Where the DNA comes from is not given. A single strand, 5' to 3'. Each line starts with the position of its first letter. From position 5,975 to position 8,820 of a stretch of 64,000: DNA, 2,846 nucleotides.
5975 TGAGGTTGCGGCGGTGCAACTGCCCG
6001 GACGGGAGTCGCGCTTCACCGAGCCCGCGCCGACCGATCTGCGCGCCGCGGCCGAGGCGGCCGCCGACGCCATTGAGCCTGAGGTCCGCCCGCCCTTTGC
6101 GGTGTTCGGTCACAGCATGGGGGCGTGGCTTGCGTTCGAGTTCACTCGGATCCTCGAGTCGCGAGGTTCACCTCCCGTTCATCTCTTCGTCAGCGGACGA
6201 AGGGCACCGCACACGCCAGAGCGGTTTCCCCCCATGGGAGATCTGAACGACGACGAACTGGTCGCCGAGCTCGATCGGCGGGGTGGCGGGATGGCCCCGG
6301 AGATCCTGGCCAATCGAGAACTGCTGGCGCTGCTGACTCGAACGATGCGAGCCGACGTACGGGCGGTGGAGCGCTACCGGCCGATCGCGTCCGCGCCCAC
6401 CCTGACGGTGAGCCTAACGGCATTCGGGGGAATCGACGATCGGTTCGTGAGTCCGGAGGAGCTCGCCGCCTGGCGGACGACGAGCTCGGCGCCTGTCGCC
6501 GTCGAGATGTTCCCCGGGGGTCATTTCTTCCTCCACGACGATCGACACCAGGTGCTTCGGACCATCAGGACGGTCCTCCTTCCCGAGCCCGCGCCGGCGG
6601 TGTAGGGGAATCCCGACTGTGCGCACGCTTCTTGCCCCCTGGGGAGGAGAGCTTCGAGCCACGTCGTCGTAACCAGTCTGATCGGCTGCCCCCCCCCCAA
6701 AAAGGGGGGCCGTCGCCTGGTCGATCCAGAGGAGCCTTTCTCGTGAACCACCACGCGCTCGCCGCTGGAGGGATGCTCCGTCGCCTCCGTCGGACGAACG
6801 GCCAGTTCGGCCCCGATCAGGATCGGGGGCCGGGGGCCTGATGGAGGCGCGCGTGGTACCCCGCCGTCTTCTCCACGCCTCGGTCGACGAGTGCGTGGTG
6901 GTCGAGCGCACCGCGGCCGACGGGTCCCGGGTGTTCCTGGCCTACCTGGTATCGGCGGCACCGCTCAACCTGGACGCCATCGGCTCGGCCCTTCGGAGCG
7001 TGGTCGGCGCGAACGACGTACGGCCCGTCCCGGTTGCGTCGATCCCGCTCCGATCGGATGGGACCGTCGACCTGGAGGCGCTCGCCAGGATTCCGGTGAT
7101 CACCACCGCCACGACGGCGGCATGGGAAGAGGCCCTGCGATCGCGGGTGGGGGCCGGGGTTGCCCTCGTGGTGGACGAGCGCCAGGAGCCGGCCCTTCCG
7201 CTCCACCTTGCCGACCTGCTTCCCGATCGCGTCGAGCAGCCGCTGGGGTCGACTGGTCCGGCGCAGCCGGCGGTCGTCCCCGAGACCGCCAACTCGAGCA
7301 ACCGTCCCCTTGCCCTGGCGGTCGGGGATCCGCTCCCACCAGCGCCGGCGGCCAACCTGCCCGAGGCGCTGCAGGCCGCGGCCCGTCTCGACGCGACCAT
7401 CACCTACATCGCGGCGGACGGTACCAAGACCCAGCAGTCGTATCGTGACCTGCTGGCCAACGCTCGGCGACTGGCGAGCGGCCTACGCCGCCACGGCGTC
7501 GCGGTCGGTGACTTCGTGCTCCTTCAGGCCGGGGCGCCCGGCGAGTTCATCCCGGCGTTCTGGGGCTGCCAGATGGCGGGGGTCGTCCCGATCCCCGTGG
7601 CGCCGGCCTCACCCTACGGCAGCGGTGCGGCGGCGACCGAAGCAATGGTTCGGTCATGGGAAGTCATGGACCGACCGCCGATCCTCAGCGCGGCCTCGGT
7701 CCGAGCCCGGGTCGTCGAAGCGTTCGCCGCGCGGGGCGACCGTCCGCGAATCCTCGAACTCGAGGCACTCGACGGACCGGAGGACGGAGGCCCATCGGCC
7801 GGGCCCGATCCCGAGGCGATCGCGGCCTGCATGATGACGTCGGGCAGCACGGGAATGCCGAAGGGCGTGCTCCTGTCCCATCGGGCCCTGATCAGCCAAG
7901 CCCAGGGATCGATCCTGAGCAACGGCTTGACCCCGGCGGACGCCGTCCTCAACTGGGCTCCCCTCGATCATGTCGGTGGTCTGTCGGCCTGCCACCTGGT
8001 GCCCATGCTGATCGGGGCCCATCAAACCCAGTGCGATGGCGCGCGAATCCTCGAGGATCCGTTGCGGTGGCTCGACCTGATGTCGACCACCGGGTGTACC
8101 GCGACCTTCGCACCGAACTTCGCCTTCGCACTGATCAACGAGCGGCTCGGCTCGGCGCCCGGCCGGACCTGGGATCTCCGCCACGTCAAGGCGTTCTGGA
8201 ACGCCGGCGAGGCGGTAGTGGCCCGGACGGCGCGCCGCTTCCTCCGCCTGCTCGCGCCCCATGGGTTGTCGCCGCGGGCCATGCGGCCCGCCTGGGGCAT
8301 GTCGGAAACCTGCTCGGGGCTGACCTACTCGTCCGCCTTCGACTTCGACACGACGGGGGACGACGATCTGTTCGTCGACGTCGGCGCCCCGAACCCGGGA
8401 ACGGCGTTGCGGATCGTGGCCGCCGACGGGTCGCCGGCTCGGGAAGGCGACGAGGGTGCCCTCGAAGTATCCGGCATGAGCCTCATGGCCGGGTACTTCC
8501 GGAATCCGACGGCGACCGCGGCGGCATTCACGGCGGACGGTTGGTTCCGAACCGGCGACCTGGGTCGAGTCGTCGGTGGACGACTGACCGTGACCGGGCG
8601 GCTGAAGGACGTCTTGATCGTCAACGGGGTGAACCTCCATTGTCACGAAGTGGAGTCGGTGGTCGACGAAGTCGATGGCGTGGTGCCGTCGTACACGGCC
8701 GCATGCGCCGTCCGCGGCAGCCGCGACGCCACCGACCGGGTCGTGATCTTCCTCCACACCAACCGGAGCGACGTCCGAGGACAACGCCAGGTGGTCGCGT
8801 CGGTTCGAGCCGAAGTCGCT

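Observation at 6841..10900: Unusual loading module: FAAL-like ligase followed by a full PKS-type KR region whose catalytic Lys and Asn are replaced, then ACP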

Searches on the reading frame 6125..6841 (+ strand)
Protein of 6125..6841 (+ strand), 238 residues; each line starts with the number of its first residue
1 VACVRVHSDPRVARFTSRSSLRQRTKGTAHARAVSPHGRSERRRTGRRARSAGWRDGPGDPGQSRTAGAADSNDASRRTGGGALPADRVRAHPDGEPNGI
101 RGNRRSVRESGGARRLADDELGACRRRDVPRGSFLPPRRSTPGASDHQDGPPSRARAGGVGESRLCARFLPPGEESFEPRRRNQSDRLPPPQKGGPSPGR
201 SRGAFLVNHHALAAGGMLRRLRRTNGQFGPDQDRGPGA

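Call 4: search_protein_families(library=pfam, proteins=[window:6125-6841:+], max_evalue=0.01)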
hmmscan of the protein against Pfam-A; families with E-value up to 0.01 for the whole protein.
window:6125-6841:+ (238 aa): 0 families

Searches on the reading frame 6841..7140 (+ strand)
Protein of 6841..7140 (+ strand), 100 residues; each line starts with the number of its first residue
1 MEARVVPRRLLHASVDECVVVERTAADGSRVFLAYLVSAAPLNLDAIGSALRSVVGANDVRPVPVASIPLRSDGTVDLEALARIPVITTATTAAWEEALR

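Call 28: search_protein_families(library=pfam, proteins=[window:6841-7140:+], max_evalue=10)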
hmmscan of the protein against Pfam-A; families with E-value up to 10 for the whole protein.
window:6841-7140:+ (100 aa): 0 families

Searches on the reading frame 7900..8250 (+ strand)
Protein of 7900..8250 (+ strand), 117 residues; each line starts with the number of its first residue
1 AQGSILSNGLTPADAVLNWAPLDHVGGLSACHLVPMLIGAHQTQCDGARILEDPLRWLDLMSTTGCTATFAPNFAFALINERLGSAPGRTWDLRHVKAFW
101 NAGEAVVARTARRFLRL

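Call 58: search_solved_structures(query=window:7900-8250:+, max_evalue=0.001, show_alignments=3)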
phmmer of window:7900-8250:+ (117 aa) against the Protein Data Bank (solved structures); distinct sequences matched with E-value up to 0.001: 14.
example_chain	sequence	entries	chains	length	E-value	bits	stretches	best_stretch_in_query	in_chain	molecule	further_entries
6ulx_A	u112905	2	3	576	1.3e-23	86.8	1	2-117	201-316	Amino acid adenylation domain-containing protein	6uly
6ulw_A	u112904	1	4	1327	4.8e-23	85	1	2-117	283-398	Amino acid adenylation domain-containing protein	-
4r0m_B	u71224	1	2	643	1.4e-16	64.2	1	3-116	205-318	McyG protein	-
5d6n_A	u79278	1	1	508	1.4e-08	38.4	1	13-114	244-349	Acyl-CoA synthase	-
5d6j_A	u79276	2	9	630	1.9e-08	37.9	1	13-114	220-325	Acyl-CoA synthase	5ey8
5icr_A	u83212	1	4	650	2e-08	37.8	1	13-114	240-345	Acyl-CoA synthase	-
8hcz_A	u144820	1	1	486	8.7e-08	35.8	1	11-115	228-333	Long-chain-fatty-acid--AMP ligase FadD23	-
8hd4_A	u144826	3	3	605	1.2e-07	35.3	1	11-115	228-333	Long-chain-fatty-acid--AMP ligase FadD23 | Fatty-acid-CoA ligase FadD23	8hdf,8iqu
3t5a_A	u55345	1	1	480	2.3e-07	34.5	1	9-115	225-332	Long-chain-fatty-acid--AMP ligase FadD28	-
3e53_A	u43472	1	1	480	2.3e-07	34.4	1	9-115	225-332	FATTY-ACID-CoA LIGASE FADD28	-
7r7f_A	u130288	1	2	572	8.4e-06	29.4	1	11-115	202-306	Polyketide synthase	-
7r7e_A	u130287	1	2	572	8.5e-06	29.4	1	11-115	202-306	Polyketide synthase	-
3kxw_A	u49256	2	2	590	1.1e-05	29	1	15-114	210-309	Saframycin Mx1 synthetase B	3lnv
7r7g_A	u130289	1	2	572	4.3e-05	27.1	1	11-115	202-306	Polyketide synthase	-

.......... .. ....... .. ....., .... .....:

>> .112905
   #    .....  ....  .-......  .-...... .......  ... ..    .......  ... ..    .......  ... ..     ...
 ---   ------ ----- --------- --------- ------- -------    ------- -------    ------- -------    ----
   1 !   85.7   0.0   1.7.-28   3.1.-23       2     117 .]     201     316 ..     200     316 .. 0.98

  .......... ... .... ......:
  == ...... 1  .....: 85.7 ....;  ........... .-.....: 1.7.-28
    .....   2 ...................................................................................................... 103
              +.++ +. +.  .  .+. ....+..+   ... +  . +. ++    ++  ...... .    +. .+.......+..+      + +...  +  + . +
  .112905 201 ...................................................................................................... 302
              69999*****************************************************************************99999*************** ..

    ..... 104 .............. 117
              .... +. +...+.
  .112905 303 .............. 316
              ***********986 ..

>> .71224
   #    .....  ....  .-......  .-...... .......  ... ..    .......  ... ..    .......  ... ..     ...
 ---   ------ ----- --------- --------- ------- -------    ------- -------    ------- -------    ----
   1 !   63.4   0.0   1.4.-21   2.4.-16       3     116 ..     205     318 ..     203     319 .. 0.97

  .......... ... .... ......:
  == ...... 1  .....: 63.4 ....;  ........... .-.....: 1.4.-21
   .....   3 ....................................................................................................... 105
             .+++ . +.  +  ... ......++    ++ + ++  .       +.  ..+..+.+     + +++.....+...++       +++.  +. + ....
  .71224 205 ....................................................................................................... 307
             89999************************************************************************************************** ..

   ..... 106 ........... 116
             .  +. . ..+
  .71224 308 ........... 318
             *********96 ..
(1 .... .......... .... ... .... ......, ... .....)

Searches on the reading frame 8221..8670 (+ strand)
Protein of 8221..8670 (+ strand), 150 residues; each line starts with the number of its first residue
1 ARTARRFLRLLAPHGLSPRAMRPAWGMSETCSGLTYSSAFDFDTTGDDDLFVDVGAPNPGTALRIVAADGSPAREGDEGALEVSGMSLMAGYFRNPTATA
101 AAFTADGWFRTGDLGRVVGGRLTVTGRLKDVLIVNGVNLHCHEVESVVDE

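Call 56: search_solved_structures(query=window:8221-8670:+, max_evalue=0.001, show_alignments=5)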
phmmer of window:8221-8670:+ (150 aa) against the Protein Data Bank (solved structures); distinct sequences matched with E-value up to 0.001: 131 (the best 60 are shown).
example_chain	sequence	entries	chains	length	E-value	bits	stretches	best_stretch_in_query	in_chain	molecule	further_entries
4r0m_B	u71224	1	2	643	4.3e-34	121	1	2-150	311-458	McyG protein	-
6ulx_A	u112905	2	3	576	4.4e-32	114.5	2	50-150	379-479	Amino acid adenylation domain-containing protein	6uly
6ulw_A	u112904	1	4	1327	3.3e-31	111.6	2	50-150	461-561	Amino acid adenylation domain-containing protein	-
8wev_A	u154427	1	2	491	3.2e-15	59.8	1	51-146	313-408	Feruloyl-CoA Synthetase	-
8weu_A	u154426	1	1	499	3.3e-15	59.7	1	51-146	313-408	Fatty-acyl-CoA synthase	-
4fut_A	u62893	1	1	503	1e-14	58.1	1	25-149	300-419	Malonyl CoA synthetase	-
4fuq_A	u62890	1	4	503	1e-14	58.1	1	25-149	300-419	Malonyl CoA synthetase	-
4gxr_A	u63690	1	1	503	1e-14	58.1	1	25-149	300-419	Malonyl CoA synthetase, Benzoate-CoA ligase Chimeric protein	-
4gxq_A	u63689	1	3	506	1.1e-14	58.1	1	25-149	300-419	Malonyl CoA synthetase, Benzoate-CoA ligase Chimeric protein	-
8ppp_A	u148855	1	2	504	1.7e-14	57.4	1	32-148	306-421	Fatty-acyl-CoA synthase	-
8pyy_A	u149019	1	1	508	1.8e-14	57.4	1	32-148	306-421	Fatty-acyl-CoA synthase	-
8pyx_A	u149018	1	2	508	1.8e-14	57.4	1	32-148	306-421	Fatty-acyl-CoA synthase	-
3pbk_A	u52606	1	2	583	6.5e-14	55.5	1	50-149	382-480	Fatty Acyl-Adenylate Ligase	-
3nyq_A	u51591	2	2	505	1.4e-13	54.4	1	53-147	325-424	Malonyl-CoA Ligase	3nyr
8r2r_A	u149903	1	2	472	1.8e-13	54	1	53-148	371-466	Probable fatty-acid-CoA ligase FadD5 (Fatty-acid-CoA synthetase) (Fatty-acid-CoA synthase)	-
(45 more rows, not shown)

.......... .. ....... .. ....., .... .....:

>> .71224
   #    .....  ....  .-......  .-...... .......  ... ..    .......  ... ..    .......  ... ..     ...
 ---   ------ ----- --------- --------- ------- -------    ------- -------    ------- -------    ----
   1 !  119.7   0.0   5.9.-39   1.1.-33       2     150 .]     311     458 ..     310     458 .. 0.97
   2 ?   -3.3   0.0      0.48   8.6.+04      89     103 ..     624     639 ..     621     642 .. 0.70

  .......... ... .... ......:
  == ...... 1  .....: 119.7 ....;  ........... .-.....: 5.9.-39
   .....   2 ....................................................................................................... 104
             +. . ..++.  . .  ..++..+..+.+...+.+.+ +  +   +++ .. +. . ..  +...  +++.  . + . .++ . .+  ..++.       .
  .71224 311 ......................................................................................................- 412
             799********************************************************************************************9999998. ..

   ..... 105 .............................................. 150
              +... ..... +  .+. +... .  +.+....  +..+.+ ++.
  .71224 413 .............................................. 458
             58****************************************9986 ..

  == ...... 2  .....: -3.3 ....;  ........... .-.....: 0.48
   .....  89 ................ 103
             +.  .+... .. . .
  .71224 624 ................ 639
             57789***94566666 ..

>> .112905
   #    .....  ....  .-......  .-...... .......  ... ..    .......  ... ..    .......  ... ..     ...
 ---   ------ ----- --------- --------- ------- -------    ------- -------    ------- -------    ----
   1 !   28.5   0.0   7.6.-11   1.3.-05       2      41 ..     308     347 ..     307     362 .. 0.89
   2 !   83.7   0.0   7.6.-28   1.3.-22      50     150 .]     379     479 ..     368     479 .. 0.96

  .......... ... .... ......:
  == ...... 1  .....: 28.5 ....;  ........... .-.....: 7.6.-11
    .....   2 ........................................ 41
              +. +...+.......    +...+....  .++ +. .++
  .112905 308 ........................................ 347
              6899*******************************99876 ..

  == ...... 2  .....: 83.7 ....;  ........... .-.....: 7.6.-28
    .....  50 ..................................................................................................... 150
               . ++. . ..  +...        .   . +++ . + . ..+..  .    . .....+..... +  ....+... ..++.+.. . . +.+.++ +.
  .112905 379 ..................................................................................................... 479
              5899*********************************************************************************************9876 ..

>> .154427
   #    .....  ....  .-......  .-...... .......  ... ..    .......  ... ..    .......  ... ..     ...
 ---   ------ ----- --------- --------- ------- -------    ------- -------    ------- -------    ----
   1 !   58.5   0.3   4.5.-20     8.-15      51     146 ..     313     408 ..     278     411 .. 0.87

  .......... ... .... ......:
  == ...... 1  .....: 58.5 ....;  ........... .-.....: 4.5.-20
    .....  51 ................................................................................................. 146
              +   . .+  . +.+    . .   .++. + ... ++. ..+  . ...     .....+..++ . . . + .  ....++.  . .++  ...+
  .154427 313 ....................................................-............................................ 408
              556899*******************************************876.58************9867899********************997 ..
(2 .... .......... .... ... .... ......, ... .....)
